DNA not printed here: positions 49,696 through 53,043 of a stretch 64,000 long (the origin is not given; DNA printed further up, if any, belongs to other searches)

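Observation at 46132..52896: Two tandem ~1000-aa TadG-like proteins whose bulk matches no family I recognise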

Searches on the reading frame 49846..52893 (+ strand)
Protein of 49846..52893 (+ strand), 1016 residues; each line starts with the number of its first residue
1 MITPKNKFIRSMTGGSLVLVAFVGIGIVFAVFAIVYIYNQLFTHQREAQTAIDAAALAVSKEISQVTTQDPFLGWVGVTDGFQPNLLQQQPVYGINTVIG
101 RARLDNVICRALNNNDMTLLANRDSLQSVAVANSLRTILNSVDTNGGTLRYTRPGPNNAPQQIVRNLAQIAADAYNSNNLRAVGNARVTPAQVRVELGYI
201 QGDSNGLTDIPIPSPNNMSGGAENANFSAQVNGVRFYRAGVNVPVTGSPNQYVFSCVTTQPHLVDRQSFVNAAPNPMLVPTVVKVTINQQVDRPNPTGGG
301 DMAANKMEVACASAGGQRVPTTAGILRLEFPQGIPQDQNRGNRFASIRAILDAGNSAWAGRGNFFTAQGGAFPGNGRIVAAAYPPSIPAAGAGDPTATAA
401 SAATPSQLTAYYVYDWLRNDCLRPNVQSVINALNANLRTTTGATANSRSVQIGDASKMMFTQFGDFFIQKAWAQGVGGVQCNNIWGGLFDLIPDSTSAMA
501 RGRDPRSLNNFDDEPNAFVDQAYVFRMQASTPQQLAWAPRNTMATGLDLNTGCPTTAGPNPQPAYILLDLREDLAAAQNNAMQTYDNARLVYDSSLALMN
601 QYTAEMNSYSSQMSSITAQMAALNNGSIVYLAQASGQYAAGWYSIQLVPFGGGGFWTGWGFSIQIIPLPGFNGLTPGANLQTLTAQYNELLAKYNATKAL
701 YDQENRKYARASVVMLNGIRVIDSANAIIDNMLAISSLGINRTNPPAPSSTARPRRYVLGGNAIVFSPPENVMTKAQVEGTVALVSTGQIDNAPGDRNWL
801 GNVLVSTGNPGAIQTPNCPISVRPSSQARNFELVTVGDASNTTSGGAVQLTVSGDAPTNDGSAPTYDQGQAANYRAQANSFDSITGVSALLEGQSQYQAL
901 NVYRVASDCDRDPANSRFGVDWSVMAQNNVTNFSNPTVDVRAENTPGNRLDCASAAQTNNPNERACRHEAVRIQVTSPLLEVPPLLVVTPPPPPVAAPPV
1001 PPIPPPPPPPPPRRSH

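Call 4: search_protein_families(library=pfam, proteins=[window:49846-52893:+], max_evalue=1)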
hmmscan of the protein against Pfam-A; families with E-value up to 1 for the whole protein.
window:49846-52893:+ (1016 aa): 1 family
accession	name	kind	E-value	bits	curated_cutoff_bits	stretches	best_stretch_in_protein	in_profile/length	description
PF13400.11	Tad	-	0.00015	22.5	22.3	1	15-58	1-43/47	Putative Flp pilus-assembly TadE/G-like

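Call 7: search_solved_structures(query=window:49846-52893:+, max_evalue=10)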
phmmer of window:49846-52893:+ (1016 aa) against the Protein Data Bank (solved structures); distinct sequences matched with E-value up to 10: 1.
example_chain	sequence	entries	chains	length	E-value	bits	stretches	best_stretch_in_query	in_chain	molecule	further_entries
6c14_A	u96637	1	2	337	7.9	7.6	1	990-1014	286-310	Protocadherin-15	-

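Call 25: search_protein_families(library=ncbifam, proteins=[window:49846-52893:+], max_evalue=0.1)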
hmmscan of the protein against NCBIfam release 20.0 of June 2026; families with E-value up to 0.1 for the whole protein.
window:49846-52893:+ (1016 aa): 1 family
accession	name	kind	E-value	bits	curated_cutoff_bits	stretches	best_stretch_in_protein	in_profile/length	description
TIGR03816.1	tadE_like_DECH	hypoth_equivalog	0.0057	16.8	50.95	1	15-65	4-53/109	Rv3654c family TadE-like protein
